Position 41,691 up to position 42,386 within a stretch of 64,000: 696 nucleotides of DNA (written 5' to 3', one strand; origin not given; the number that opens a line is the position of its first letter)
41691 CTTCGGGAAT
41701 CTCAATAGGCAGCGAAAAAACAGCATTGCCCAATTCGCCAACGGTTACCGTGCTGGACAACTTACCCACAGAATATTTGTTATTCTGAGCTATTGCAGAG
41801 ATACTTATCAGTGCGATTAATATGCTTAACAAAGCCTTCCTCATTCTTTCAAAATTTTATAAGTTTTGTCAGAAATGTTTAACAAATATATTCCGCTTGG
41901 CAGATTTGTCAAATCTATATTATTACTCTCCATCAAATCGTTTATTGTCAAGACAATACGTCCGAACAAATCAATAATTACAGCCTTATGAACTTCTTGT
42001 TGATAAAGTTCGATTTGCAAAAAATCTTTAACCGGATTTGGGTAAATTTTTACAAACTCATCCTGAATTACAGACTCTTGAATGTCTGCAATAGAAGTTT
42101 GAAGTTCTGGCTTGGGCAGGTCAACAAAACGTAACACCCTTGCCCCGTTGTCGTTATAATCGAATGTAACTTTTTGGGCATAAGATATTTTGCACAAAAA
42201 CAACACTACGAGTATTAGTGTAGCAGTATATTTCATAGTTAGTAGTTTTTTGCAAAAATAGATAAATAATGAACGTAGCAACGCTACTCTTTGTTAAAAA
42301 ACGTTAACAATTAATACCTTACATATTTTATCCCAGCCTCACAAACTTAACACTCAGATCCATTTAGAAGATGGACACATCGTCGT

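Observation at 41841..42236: Mini-protein with one YD-like strand plus a T9SS CTD, translationally coupled to the Rhs gene: possible in-trans T9SS export adaptor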

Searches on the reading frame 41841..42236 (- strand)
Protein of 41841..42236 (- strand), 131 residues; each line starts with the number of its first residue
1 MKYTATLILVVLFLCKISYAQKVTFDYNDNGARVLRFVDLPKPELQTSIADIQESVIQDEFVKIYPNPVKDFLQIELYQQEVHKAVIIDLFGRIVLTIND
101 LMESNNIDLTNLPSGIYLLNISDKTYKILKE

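Call 3: search_protein_families(library=pfam, proteins=[window:41841-42236:-], max_evalue=1)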
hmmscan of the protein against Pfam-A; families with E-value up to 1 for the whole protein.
window:41841-42236:- (131 aa): 2 families
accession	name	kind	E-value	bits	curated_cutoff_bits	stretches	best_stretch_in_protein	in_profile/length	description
PF18962.6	Por_Secre_tail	-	4.9e-14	52.8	27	1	64-128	1-69/75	Secretion system C-terminal sorting domain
PF16967.11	TcfC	-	0.13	12.3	29.4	1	105-121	34-50/68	E-set like domain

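Call 4: search_protein_families(library=ncbifam, proteins=[window:41841-42236:-], max_evalue=1)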
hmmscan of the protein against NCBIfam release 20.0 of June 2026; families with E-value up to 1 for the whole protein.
window:41841-42236:- (131 aa): 4 families
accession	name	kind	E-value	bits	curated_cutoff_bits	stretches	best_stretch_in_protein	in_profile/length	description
TIGR04183.1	Por_Secre_tail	domain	2.1e-12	46.8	23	1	64-130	1-71/72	T9SS type A sorting domain-containing protein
NF038113.1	T9SSA_dep_M36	equivalog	8e-10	37.5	885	1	40-126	773-860/869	T9SS-dependent M36 family metallopeptidase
NF050177.1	TapA_OM_Porphy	equivalog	1.5e-09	37.2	500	1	48-125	457-534/544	TapA/TapC family T9SS-dependent outer membrane protein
NF052323.1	T9SSA_dep_M6i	equivalog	0.0077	14.2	600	1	50-122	946-1025/1043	T9SS-dependent M6-like inactivated metalloprotease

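Call 6: find_homologous_proteins(query=window:41841-42236:-, max_evalue=0.001)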
Query window:41841-42236:- (131 aa): 14 proteins with E <= 0.001 among 18 candidates.
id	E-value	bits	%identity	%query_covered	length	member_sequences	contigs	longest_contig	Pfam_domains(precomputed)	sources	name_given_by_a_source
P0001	1.8e-77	275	100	100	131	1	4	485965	PF18962.8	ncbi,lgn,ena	-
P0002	3.1e-76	271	99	100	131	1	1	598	PF18962.8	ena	-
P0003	1.1e-75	270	98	100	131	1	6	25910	PF18962.8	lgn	-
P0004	4.6e-75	268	97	100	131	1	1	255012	PF18962.8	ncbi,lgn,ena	-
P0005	7.9e-73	260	57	100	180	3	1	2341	PF18962.8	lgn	-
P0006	1.8e-69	249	56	100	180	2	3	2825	PF18962.8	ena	-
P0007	9.1e-66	238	84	100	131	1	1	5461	PF18962.8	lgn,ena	-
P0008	3.3e-65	236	82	100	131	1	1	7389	PF18962.8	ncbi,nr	ncbi:MAG: T9SS type A sorting domain-containing protein [Bacteroidales bacterium]|nr:T9SS type A sor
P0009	1.1e-64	234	83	100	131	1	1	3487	PF18962.8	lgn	-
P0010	1.9e-64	233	83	100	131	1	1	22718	PF18962.8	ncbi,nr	ncbi:MAG: T9SS type A sorting domain-containing protein [Bacteroidales bacterium]|nr:T9SS type A sor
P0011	3.4e-61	223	84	92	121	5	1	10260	PF18962.8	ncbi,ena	-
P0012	2.5e-50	188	66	100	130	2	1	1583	PF18962.8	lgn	-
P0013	1.1e-45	173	63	100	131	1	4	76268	PF18962.8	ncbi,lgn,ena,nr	ncbi:MAG: T9SS type A sorting domain-containing protein [Bacteroidales bacterium]|nr:T9SS type A sor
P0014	3.7e-29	119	49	85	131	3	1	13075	PF18962.8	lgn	-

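Call 7: find_encoding_contigs(protein=window:41841-42236:-, flank=10000, max_places=10)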
Protein window:41841-42236:- (131 aa): 11 contigs read that carry it; 9 places shown.
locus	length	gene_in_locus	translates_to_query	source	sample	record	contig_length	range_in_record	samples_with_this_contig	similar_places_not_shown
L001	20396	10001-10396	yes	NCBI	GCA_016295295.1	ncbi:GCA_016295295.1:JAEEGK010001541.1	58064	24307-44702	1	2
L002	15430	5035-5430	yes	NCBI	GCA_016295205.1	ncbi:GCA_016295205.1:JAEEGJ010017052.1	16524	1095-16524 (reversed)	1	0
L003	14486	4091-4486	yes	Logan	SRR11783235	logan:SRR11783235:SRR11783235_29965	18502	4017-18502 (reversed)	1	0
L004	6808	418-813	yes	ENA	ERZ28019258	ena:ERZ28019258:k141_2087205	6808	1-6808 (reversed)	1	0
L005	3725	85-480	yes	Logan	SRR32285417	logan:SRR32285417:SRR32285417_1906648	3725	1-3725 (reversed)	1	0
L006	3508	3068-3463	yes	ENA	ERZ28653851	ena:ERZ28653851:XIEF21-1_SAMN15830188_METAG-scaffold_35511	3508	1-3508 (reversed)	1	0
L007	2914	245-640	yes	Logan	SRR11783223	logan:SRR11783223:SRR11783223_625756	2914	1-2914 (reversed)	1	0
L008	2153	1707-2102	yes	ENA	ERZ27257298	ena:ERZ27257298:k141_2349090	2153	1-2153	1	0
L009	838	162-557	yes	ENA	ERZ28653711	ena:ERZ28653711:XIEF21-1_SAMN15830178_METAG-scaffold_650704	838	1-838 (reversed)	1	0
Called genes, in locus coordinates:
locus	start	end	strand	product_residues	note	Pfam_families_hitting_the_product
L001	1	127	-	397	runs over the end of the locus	PF00149:Metallophos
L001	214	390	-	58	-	PF07432:Hc1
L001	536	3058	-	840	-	PF06165:GH94_b-supersand, PF17167:Glyco_hydro_94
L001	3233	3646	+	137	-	-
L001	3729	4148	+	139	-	-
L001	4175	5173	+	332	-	PF01116:F_bP_aldolase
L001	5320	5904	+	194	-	PF01694:Rhomboid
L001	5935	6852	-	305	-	PF00892:EamA, PF03151:TPT, PF00892:EamA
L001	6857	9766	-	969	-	PF02463:SMC_N (faint), PF03193:RsgA_GTPase (faint), PF13191:AAA_16 (faint), PF13555:AAA_29 (faint), PF20703:nSTAND1 (faint), PF00005:ABC_tran (faint), PF17760:UvrA_inter, PF17755:UvrA_DNA-bind, +1 more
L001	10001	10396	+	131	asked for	PF18962:Por_Secre_tail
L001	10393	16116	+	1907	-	PF03534:SpvB, PF01839:FG-GAP (faint), PF13517:FG-GAP_3, PF05593:RHS_repeat (faint), PF25023:TEN_YD-shell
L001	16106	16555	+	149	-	-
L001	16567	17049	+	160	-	-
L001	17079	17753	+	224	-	-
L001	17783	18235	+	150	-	-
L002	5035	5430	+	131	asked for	PF18962:Por_Secre_tail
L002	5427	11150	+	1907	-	PF03534:SpvB, PF01839:FG-GAP (faint), PF13517:FG-GAP_3, PF05593:RHS_repeat (faint), PF25023:TEN_YD-shell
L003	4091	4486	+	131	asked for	PF18962:Por_Secre_tail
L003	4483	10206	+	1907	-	PF03534:SpvB, PF01839:FG-GAP (faint), PF13517:FG-GAP_3, PF05593:RHS_repeat (faint), PF25023:TEN_YD-shell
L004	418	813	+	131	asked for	PF18962:Por_Secre_tail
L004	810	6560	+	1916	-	PF03534:SpvB, PF01839:FG-GAP (faint), PF13517:FG-GAP_3, PF05593:RHS_repeat (weak), PF25023:TEN_YD-shell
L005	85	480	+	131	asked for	PF18962:Por_Secre_tail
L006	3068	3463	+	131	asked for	PF18962:Por_Secre_tail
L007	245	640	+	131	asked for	PF18962:Por_Secre_tail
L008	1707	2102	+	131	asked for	PF18962:Por_Secre_tail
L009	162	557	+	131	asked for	PF18962:Por_Secre_tail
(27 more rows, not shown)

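Call 9: find_encoding_contigs(protein=P0013, flank=10000, max_places=4)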
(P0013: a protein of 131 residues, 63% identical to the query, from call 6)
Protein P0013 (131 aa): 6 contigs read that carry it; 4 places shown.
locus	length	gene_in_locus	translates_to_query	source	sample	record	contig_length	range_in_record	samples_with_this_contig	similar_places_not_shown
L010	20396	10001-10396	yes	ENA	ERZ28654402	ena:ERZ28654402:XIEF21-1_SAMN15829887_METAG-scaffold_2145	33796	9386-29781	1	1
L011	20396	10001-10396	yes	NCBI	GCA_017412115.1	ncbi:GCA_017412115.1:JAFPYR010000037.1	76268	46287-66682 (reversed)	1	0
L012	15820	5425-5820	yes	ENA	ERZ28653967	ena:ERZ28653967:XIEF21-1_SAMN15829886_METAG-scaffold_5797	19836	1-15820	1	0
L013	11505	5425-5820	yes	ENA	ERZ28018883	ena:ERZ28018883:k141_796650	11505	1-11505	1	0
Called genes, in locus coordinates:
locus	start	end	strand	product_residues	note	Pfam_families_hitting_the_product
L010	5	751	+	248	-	PF00005:ABC_tran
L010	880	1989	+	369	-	PF12704:MacB_PCD, PF02687:FtsX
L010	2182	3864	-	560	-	PF19529:DUF6057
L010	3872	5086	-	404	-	PF03786:UxuA, PF01261:AP_endonuc_2 (faint)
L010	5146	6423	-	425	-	PF02844:GARS_N, PF01071:GARS_A, PF02843:GARS_C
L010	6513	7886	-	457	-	PF00691:OmpA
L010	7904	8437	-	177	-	-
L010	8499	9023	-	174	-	-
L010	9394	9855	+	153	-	-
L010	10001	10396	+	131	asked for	PF18962:Por_Secre_tail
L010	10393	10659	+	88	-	PF03534:SpvB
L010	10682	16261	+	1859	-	PF01839:FG-GAP (faint), PF13517:FG-GAP_3, PF25023:TEN_YD-shell, PF05593:RHS_repeat, PF25023:TEN_YD-shell (weak)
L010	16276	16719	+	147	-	-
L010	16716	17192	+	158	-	-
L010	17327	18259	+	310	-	-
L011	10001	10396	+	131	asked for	PF18962:Por_Secre_tail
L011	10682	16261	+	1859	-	PF01839:FG-GAP (faint), PF13517:FG-GAP_3, PF25023:TEN_YD-shell, PF05593:RHS_repeat, PF25023:TEN_YD-shell (weak)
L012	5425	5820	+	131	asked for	PF18962:Por_Secre_tail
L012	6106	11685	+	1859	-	PF01839:FG-GAP (faint), PF13517:FG-GAP_3, PF25023:TEN_YD-shell, PF05593:RHS_repeat, PF25023:TEN_YD-shell (weak)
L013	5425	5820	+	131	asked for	PF18962:Por_Secre_tail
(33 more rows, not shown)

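Call 10: find_encoding_contigs(protein=P0014, flank=10000, max_places=4)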
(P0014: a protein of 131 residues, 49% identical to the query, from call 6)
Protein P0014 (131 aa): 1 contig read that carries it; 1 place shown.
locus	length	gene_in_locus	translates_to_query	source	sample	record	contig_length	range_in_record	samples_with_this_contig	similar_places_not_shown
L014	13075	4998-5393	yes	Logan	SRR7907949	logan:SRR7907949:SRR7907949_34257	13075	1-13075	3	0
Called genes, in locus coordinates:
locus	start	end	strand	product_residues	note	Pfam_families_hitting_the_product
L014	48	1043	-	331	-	PF19580:Exo_endo_phos_3, PF03372:Exo_endo_phos (weak)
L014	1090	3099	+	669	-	PF07676:PD40, PF00691:OmpA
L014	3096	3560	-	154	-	PF00383:dCMP_cyt_deam_1, PF14437:MafB19-deam, PF14439:Bd3614-deam (weak)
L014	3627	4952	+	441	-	PF01171:ATP_bind_3, PF28558:TilS_SCL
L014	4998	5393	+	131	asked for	PF18962:Por_Secre_tail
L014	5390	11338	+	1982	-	PF05593:RHS_repeat (faint), PF01839:FG-GAP (faint), PF13517:FG-GAP_3, PF25023:TEN_YD-shell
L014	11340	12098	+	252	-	-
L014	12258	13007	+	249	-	-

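Call 16: find_related_loci(query=A1, collection=genome_contigs, flank=8000)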
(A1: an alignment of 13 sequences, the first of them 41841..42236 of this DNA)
Query A1 (131 aa) in genome_contigs; peptide patterns used: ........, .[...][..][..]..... (x = any residue, [..] = any of these).
48 stretches matched a pattern; 5 encode a relative of the query (tblastn E <= 1e-3); 5 distinct loci.
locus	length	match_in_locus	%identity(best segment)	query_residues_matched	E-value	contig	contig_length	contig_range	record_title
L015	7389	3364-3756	82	1-131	4e-72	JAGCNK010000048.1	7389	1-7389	MAG: Bacteroidales bacterium isolate RGIG9950 Yak_Reticulum-1__c233684, whole genome shotgun sequence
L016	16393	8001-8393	63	1-131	9e-53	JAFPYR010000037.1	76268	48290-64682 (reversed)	MAG: Bacteroidales bacterium isolate RGIG1595 Goat_Abomasum.Co__c612239, whole genome shotgun sequence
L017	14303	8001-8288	48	1-96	1e-25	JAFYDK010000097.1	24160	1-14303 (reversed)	MAG: Bacteroidales bacterium isolate RGIG6989 Sheep_Rumen.Co__c2922750, whole genome shotgun sequence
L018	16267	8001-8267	32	18-124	6e-7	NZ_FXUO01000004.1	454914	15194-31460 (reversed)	Epilithonimonas pallida strain DSM 18015 Ga0111675_104, whole genome shotgun sequence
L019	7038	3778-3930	36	70-130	1e-4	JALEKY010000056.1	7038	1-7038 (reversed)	MAG: Christensenellaceae bacterium isolate SUG99 k141_1888201, whole genome shotgun sequence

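Call 34: find_homologous_proteins(query=A4, max_evalue=0.001)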
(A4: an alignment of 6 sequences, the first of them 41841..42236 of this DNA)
Query A4 (6 sequences) (131 aa, profile of the alignment): 38 proteins with E <= 0.001 among 1219 candidates.
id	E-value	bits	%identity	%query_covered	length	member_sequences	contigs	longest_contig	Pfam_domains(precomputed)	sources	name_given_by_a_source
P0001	1.7e-56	208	100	100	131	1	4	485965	PF18962.8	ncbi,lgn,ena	-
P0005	2.7e-56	207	57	100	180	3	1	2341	PF18962.8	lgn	-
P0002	7.8e-56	205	99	100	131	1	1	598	PF18962.8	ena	-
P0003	9.5e-56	205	98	100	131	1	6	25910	PF18962.8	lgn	-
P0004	1.5e-55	205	97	100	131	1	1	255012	PF18962.8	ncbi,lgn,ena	-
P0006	1.3e-54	201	56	100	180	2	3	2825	PF18962.8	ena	-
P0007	5.5e-54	199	84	100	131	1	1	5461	PF18962.8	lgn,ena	-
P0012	1.0e-53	199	66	100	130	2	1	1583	PF18962.8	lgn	-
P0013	1.1e-53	198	63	100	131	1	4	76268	PF18962.8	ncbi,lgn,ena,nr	ncbi:MAG: T9SS type A sorting domain-containing protein [Bacteroidales bacterium]|nr:T9SS type A sor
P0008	2.4e-53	197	82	100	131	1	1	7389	PF18962.8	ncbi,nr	ncbi:MAG: T9SS type A sorting domain-containing protein [Bacteroidales bacterium]|nr:T9SS type A sor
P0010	9.6e-53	195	83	100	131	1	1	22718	PF18962.8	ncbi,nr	ncbi:MAG: T9SS type A sorting domain-containing protein [Bacteroidales bacterium]|nr:T9SS type A sor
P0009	1.7e-52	195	83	100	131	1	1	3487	PF18962.8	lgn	-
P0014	3.0e-52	194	49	85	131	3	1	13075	PF18962.8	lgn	-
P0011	1.9e-50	188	84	92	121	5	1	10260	PF18962.8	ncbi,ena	-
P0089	5.8e-43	164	26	91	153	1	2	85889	PF18962.8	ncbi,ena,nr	ncbi:MAG: T9SS type A sorting domain-containing protein [Bacteroidales bacterium]|nr:T9SS type A sor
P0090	5.1e-42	161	48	85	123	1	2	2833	PF18962.8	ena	-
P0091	6.0e-35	138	19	88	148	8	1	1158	-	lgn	-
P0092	9.4e-32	128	27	77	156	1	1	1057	PF18962.8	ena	-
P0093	1.3e-31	127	27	87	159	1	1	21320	PF18962.8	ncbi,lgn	-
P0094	4.4e-31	125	30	91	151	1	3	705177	PF18962.8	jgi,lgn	jgi:2',3'-cyclic-nucleotide 2'-phosphodiesterase (5'-nucleotidase family)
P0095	3.6e-30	122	25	95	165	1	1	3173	PF18962.8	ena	-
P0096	6.9e-30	121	26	86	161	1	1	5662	PF18962.8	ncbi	-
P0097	2.9e-28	116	31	95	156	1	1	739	PF18962.8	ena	-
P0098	9.2e-24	102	24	100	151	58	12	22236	PF18962.8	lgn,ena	-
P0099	1.9e-17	81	26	93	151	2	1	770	PF18962.8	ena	-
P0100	3.8e-16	77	23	83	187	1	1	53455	PF18962.8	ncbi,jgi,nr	ncbi:MAG: T9SS type A sorting domain-containing protein [Dysgonamonadaceae bacterium]|jgi:YD repeat-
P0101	1.5e-15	75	21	98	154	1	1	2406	PF18962.8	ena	-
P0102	5.2e-15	73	27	100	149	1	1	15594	PF18962.8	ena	-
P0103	1.2e-14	72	28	85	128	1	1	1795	PF18962.8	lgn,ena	-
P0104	4.0e-14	70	30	95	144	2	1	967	PF18962.8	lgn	-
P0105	2.7e-13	68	29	76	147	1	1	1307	PF18962.8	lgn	-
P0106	5.7e-13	67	21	76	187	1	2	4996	PF18962.8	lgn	-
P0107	7.9e-13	66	27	80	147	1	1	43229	PF18962.8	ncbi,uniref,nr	ncbi:T9SS type A sorting domain-containing protein [Flavobacterium sp.]|uniref:T9SS type A sorting d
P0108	3.3e-12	64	22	95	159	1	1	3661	PF18962.8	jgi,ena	-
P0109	9.4e-7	47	36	53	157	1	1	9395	PF18962.8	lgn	-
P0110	2.0e-6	46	26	85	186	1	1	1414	PF18962.8,PF14055.12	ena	-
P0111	2.6e-5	42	34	53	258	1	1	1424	PF13585.13,PF18962.8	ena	-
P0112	6.6e-4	37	30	91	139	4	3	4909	PF18962.8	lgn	-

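Call 36: find_encoding_contigs(protein=P0107, flank=10000, max_places=2)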
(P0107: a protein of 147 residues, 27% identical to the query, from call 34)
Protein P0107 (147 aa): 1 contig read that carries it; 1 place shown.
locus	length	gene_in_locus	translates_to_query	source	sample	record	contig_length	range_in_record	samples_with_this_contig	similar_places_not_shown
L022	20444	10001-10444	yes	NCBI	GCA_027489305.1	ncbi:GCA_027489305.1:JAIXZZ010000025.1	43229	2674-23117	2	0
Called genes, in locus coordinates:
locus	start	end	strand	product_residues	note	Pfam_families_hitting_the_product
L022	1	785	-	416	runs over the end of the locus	PF26696:PTL_trimer, PF05658:YadA_head (faint)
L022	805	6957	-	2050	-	-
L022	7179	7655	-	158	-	PF00226:DnaJ (weak), PF13619:KTSC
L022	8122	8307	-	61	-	-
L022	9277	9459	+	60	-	-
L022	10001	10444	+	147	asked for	PF18962:Por_Secre_tail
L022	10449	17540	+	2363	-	PF03534:SpvB (weak), PF01839:FG-GAP (faint), PF05593:RHS_repeat (faint), PF13517:FG-GAP_3 (faint)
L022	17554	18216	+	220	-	-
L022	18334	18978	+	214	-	PF13505:OMP_b-brl, PF13568:OMP_b-brl_2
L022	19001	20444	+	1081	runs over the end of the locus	PF18911:PKD_4, PF00801:PKD, PF26689:FIDD, PF13585:CHU_C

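Call 37: find_encoding_contigs(protein=P0100, flank=10000, max_places=2)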
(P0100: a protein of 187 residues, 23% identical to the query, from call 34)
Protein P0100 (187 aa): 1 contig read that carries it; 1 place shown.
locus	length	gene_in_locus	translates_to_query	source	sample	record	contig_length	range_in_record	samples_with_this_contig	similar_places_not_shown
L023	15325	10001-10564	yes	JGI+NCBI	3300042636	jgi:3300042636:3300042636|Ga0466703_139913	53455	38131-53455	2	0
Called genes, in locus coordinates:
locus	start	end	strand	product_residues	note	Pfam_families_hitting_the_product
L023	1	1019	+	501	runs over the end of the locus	PF00884:Sulfatase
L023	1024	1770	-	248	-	PF00005:ABC_tran, PF13304:AAA_21 (faint)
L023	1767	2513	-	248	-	PF02405:MlaE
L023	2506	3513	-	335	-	-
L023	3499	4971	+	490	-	PF01225:Mur_ligase, PF08245:Mur_ligase_M, PF02875:Mur_ligase_C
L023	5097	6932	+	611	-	PF00575:S1 (weak), PF21710:Spt6_S1 (faint), PF23459:S1_RRP5 (faint), PF13509:S1_2 (faint), PF00575:S1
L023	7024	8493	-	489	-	PF08757:CotH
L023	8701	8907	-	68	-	-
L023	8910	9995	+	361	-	-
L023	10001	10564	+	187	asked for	PF18962:Por_Secre_tail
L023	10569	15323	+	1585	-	PF03534:SpvB, PF01839:FG-GAP (faint), PF13517:FG-GAP_3, PF05593:RHS_repeat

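Call 38: find_encoding_contigs(protein=P0094, flank=10000, max_places=2)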
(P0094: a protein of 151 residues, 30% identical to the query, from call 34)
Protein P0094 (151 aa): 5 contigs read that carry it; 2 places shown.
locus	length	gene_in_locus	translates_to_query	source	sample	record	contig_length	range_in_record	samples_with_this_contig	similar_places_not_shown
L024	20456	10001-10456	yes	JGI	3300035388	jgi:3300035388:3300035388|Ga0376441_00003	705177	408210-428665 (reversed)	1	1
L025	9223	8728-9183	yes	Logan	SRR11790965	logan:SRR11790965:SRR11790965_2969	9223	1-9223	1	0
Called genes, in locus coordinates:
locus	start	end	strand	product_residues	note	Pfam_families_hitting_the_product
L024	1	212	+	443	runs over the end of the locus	PF02881:SRP54_N, PF06414:Zeta_toxin (weak), PF13401:AAA_22 (weak), PF00448:SRP54, PF02978:SRP_SPB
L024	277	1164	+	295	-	PF00763:THF_DHG_CYH, PF02882:THF_DHG_CYH_C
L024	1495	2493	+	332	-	-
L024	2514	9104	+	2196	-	PF03534:SpvB, PF13517:FG-GAP_3 (faint), PF01839:FG-GAP (faint), PF05593:RHS_repeat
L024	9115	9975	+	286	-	-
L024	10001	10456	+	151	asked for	PF18962:Por_Secre_tail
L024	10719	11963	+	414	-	-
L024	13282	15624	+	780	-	PF07555:NAGidase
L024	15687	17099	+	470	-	PF13176:TPR_7 (faint), PF13432:TPR_16 (weak), PF23914:TPR_CcmH_CycH (weak), PF00515:TPR_1, PF12895:ANAPC3 (weak), PF23914:TPR_CcmH_CycH (weak), PF00515:TPR_1 (weak), PF07719:TPR_2 (weak), +17 more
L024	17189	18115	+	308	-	PF04018:VCA0040-like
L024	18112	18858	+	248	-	PF08501:Shikimate_dh_N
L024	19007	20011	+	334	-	PF01515:PTA_PTB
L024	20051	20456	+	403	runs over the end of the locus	PF00871:Acetate_kinase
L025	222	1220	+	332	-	-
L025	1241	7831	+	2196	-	PF03534:SpvB, PF13517:FG-GAP_3 (faint), PF01839:FG-GAP (faint), PF05593:RHS_repeat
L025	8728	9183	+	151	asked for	PF18962:Por_Secre_tail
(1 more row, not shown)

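Call 46: search_protein_families(library=pfam, alignment_id=A5, max_evalue=10)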
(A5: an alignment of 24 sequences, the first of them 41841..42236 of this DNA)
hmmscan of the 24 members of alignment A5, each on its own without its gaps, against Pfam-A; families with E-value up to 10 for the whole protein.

A. member 1, window:41841-42236:- (131 aa): 2 families
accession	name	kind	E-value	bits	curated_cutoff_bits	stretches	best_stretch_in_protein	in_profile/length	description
PF18962.6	Por_Secre_tail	-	4.9e-14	52.8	27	1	64-128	1-69/75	Secretion system C-terminal sorting domain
PF16967.11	TcfC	-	0.13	12.3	29.4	1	105-121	34-50/68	E-set like domain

B. families by the number of members that match (of 24 scanned): 20 families
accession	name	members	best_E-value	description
PF18962.6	Por_Secre_tail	24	2.4e-15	Secretion system C-terminal sorting domain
PF05593.20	RHS_repeat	9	0.0026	RHS Repeat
PF13585.12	CHU_C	3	0.002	CHU_C Type IX secretion signal domain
PF16967.11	TcfC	3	0.05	E-set like domain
PF23623.1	GBD_IRG7_N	2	0.0042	IRG7 N-terminal galactose binding domain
PF14055.11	NVEALA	1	5.3e-09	NVEALA protein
PF16389.11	DUF4998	1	0.0068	Domain of unknown function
PF18249.6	Ca_bind_SSO6904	1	0.0089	Calcium binding protein SSO6904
PF18460.6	HetR_C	1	0.019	Heterocyst differentiation regulator C-terminal Hood domain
PF07532.17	Big_4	1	0.026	Bacterial Ig-like domain (group 4)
PF22545.2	2CompARG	1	0.026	2-Component system ADP-ribose glycohydrolase domain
PF11589.14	DUF3244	1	0.032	Domain of unknown function (DUF3244)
PF17479.7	DUF3048_C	1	0.053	Protein of unknown function (DUF3048) C-terminal domain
PF14524.12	Wzt_C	1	0.07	Wzt C-terminal domain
PF21876.2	STIV_turret_2nd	1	0.088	C381 turret protein 2nd galactose-binding domain-like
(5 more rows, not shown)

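Call 47: search_protein_families(library=ncbifam, alignment_id=A5, max_evalue=10)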
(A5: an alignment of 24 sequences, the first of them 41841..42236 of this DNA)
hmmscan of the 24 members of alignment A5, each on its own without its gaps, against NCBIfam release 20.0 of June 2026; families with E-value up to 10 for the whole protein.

A. member 1, window:41841-42236:- (131 aa): 4 families
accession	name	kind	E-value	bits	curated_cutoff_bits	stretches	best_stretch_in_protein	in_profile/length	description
TIGR04183.1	Por_Secre_tail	domain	2.1e-12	46.8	23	1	64-130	1-71/72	T9SS type A sorting domain-containing protein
NF038113.1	T9SSA_dep_M36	equivalog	8e-10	37.5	885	1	40-126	773-860/869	T9SS-dependent M36 family metallopeptidase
NF050177.1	TapA_OM_Porphy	equivalog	1.5e-09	37.2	500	1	48-125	457-534/544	TapA/TapC family T9SS-dependent outer membrane protein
NF052323.1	T9SSA_dep_M6i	equivalog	0.0077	14.2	600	1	50-122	946-1025/1043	T9SS-dependent M6-like inactivated metalloprotease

B. families by the number of members that match (of 24 scanned): 22 families
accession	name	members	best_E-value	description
TIGR04183.1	Por_Secre_tail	24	3.5e-14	T9SS type A sorting domain-containing protein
NF038113.1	T9SSA_dep_M36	22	2.8e-11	T9SS-dependent M36 family metallopeptidase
NF050177.1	TapA_OM_Porphy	19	6.7e-14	TapA/TapC family T9SS-dependent outer membrane protein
NF052644.1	T9SS_DNase_Rie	17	2.2e-05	T9SS-dependent surface endonuclease, AS87_RS02955 family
NF033708.1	T9SS_Cterm_ChiA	12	3e-05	T9SS sorting signal type C domain-containing protein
TIGR01643.1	YD_repeat_2x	11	0.00058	YD repeat-containing protein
NF052323.1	T9SSA_dep_M6i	6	9.7e-09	T9SS-dependent M6-like inactivated metalloprotease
NF052228.1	T9SS_PorZ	4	0.00018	type IX secretion system anionic LPS delivery protein PorZ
NF033707.1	T9SS_sortase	3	0.012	type IX secretion system sortase PorU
NF033597.1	denti_PrcA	1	0.0038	dentilisin complex subunit PrcA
NF009343.0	PRK12703.1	1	0.01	tRNA (cytidine(56)-2'-O)-methyltransferase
NF045619.1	adhes_GNV_Cterm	1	0.011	BapA/Bap/LapF family large adhesin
NF004540.0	PRK05888.2-1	1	0.019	NADH-quinone oxidoreductase subunit NuoI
NF047507.1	TPR_BatC_Lepto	1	0.032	TPR repeat-containing protein BatC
TIGR00295.1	TIGR00295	1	0.053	TIGR00295 family protein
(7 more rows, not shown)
